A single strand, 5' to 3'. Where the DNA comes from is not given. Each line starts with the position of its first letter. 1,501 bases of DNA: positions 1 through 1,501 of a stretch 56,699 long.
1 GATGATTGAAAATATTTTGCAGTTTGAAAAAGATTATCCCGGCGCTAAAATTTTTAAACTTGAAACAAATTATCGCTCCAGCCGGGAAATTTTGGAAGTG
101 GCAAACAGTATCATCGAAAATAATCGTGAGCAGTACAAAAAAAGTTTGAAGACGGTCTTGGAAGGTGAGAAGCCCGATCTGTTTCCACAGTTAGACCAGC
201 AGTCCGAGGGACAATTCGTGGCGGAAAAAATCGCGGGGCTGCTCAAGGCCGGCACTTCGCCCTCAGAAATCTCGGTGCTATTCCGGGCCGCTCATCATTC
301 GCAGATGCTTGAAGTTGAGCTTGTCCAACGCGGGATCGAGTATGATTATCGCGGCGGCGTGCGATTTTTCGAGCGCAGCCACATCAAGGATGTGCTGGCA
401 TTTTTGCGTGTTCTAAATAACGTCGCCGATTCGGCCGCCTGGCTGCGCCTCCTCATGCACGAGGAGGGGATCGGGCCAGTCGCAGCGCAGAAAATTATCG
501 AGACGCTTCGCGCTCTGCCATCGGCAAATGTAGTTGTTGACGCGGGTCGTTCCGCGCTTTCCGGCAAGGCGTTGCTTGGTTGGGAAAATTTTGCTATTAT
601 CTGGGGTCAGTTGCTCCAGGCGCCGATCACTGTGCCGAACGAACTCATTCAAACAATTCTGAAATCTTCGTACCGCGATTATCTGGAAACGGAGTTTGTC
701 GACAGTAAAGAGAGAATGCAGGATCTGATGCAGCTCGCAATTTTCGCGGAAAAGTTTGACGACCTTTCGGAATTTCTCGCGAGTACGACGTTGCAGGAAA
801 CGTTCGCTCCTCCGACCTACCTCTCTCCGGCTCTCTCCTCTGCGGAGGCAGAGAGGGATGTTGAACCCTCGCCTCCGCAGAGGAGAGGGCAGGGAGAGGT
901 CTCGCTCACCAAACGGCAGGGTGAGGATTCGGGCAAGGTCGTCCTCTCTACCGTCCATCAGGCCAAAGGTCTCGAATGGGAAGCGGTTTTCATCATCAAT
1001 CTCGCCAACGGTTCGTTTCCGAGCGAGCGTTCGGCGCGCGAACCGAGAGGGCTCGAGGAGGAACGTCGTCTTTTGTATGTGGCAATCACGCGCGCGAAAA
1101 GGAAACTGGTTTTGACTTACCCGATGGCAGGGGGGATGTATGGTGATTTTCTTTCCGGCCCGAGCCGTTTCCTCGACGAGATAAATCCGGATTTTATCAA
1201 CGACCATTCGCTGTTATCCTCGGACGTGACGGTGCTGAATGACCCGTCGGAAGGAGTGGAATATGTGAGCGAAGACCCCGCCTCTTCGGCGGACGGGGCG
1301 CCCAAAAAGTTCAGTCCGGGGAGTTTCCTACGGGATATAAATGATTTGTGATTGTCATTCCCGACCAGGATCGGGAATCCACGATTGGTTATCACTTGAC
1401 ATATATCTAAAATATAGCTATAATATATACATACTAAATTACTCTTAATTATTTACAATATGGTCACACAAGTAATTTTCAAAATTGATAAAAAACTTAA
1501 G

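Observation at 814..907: A 94-bp palindromic element inside the UvrD-like helicase encodes the same 19-aa peptide as the uvrB copy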

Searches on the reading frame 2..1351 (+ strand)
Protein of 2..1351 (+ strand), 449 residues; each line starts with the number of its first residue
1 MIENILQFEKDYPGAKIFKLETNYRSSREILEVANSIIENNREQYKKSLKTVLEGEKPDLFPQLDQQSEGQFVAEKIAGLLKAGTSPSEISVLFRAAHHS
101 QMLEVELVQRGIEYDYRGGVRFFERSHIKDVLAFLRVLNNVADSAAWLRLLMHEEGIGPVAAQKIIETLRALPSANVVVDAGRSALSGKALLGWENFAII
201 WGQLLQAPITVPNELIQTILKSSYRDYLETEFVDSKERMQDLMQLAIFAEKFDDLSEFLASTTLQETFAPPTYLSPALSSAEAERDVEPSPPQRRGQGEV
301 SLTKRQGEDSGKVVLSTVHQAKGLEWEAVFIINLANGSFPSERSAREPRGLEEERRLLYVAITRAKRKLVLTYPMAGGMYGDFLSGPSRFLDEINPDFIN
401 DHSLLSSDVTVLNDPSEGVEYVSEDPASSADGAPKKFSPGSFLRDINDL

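Call 16: search_protein_families(library=pfam, proteins=[window:2-1351:+])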
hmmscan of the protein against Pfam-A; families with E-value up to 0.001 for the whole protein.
window:2-1351:+ (449 aa): 3 families
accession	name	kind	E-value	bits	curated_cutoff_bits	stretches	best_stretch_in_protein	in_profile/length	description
PF13361.12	UvrD_C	-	3.1e-59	201.6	25.6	2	19-168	2-153/350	UvrD-like helicase C-terminal domain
PF13538.12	UvrD_C_2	-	8.9e-14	51.5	27.4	1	313-371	2-51/52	UvrD-like helicase C-terminal domain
PF13087.12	AAA_12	-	1.6e-06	28.2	27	0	306-371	132-190/195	AAA domain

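Call 31: find_homologous_proteins(query=window:2-1351:+, max_evalue=1e-30)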
Query window:2-1351:+ (449 aa): 7360 proteins with E <= 1e-30 among 8000 candidates; the best 120 are listed.
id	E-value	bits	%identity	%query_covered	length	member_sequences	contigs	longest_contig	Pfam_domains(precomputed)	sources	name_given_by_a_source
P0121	5.3e-244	828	84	100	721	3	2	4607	PF13538.13,PF13087.13,PF01443.25,PF13604.13,PF13361.13,PF13245.13,PF00580.28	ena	-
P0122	2.6e-231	786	83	100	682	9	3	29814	PF13538.13,PF13087.13,PF01443.25,PF13604.13,PF13361.13,PF13245.13,PF00580.28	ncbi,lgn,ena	-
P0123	2.0e-185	635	68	100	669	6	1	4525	PF13538.13,PF13087.13,PF01443.25,PF13604.13,PF13361.13,PF13245.13,PF00580.28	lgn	-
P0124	4.8e-180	617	64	100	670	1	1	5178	PF13538.13,PF13087.13,PF01443.25,PF13604.13,PF13361.13,PF13245.13,PF00580.28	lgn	-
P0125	6.1e-180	617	65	100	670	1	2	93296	PF13538.13,PF13087.13,PF01443.25,PF13604.13,PF13361.13,PF13245.13,PF00580.28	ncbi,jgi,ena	ncbi:MAG: UvrD-helicase domain-containing protein [Patescibacteria group bacterium]|jgi:DNA helicase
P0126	2.1e-171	588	62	100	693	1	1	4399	PF13538.13,PF01443.25,PF13604.13,PF13361.13,PF13245.13,PF00580.28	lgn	-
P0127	1.8e-170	585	63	100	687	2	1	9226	PF13538.13,PF13087.13,PF01443.25,PF13604.13,PF13361.13,PF13245.13,PF00580.28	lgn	-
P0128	5.5e-168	577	61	100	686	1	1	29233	PF13538.13,PF13087.13,PF01443.25,PF13604.13,PF13361.13,PF13245.13,PF00580.28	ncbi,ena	-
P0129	1.9e-166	572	60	100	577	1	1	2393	PF13538.13,PF13087.13,PF01443.25,PF13361.13,PF13245.13,PF00580.28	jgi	jgi:DNA helicase-2/ATP-dependent DNA helicase PcrA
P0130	1.8e-165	569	60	100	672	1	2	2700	PF13538.13,PF13087.13,PF01443.25,PF13604.13,PF13361.13,PF13245.13,PF00580.28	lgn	-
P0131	1.4e-164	566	59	100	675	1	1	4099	PF13538.13,PF13087.13,PF01443.25,PF13604.13,PF13361.13,PF13245.13,PF00580.28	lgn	-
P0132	6.1e-164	564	58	100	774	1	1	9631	PF13538.13,PF13087.13,PF01443.25,PF13604.13,PF13361.13,PF13245.13,PF00580.28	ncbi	-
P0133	1.8e-163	562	61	100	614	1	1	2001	PF13538.13,PF01443.25,PF13361.13,PF13245.13,PF00580.28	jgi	jgi:DNA helicase-2/ATP-dependent DNA helicase PcrA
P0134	6.0e-162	557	58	100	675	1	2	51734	PF13538.13,PF13087.13,PF01443.25,PF13604.13,PF13361.13,PF13245.13,PF00580.28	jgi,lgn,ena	jgi:DNA helicase-2/ATP-dependent DNA helicase PcrA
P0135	7.9e-162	557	60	100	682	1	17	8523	PF13538.13,PF13087.13,PF01443.25,PF13604.13,PF13361.13,PF13245.13,PF00580.28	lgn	-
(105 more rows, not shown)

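Call 33: find_encoding_contigs(protein=P0122, flank=10000, max_places=3)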
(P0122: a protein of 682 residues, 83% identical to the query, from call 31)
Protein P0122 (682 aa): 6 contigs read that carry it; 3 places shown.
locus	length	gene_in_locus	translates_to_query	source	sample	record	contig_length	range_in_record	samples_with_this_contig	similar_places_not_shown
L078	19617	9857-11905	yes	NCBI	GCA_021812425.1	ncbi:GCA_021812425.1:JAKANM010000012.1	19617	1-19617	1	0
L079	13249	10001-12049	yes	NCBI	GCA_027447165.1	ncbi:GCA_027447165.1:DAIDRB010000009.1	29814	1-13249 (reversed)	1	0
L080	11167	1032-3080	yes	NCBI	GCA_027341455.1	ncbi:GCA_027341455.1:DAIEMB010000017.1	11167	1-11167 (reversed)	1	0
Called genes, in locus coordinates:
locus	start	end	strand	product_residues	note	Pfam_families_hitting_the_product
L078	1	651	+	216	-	?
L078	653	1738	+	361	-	PF02547:Queuosine_synth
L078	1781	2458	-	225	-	PF00687:Ribosomal_L1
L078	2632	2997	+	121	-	-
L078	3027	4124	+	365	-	PF01966:HD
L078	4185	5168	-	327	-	PF00579:tRNA-synt_1b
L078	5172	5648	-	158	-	PF02590:SPOUT_MTase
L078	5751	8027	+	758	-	-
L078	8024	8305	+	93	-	-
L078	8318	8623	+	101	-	-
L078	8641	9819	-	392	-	PF01702:TGT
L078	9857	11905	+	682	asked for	PF00580:UvrD-helicase, PF13245:AAA_19, PF13604:AAA_30 (faint), PF01443:Viral_helicase1 (faint), PF13087:AAA_12 (faint), PF13361:UvrD_C, PF13538:UvrD_C_2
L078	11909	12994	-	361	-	PF01546:Peptidase_M20, PF07687:M20_dimer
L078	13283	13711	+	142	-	PF00164:Ribosom_S12_S23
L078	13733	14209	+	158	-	PF00177:Ribosomal_S7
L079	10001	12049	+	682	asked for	PF00580:UvrD-helicase, PF13245:AAA_19, PF13604:AAA_30 (faint), PF01443:Viral_helicase1 (faint), PF13087:AAA_12 (faint), PF13361:UvrD_C, PF13538:UvrD_C_2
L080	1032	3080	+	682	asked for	PF00580:UvrD-helicase, PF13245:AAA_19, PF13604:AAA_30 (faint), PF01443:Viral_helicase1 (faint), PF13087:AAA_12 (faint), PF13361:UvrD_C, PF13538:UvrD_C_2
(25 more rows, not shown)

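Call 65: search_solved_structures(query=window:2-1351:+, show_alignments=1, max_evalue=1e-20)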
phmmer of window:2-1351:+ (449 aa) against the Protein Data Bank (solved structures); distinct sequences matched with E-value up to 1e-20: 9.
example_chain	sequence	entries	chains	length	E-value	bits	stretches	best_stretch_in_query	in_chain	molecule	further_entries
1pjr_A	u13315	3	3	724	2.2e-52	181.5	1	2-257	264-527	PCRA | ATP-DEPENDENT HELICASE PCRA | HELICASE PCRA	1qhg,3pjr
4c2u_A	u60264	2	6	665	2.1e-50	175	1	2-395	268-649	DNA HELICASE II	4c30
4c2t_A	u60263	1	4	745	3e-50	174.5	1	2-395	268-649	DNA HELICASE II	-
2is1_A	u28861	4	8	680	4.5e-48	167.3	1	2-252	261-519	DNA helicase II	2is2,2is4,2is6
3lfu_A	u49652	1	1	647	6.3e-48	166.8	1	2-250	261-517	DNA helicase II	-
9dci_A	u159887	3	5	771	4.2e-43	150.9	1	2-400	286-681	ATP-dependent DNA helicase UvrD1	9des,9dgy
1uaa_A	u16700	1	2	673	1.4e-38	136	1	3-397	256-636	PROTEIN (ATP-DEPENDENT DNA HELICASE REP.)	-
2pjr_A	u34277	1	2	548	2.9e-33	118.5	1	2-257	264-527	PROTEIN (HELICASE PCRA)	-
1qhh_B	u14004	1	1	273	3.2e-29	105.2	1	2-166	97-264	PROTEIN (PCRA (SUBUNIT))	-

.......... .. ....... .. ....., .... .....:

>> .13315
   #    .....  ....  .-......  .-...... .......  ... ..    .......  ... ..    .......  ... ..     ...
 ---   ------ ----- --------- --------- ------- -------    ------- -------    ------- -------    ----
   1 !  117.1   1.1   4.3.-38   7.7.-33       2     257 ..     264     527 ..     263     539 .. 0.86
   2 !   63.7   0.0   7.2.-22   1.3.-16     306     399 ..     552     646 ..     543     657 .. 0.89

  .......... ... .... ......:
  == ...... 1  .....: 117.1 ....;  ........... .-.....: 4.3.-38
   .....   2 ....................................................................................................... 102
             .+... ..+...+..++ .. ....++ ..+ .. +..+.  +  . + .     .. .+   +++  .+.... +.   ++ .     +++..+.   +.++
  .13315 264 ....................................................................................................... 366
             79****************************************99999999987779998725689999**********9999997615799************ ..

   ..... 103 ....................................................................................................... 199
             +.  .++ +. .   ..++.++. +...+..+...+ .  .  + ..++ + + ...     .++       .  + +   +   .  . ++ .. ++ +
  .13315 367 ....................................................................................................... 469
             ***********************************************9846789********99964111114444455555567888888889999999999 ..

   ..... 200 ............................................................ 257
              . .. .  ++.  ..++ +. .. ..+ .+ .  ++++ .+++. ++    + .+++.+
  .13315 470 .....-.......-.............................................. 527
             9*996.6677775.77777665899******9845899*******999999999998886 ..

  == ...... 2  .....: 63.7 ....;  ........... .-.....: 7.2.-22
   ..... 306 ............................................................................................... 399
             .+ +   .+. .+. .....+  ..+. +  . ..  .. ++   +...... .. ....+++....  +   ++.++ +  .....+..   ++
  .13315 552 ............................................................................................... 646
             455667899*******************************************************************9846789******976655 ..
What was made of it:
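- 2..1351 (+): Host gene 1: the C-terminal part of a UvrD/PcrA-like helicase, cut off by the start of the window. Pfam UvrD_C and UvrD_C_2 (call 16); PDB PcrA and UvrD (call 65).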
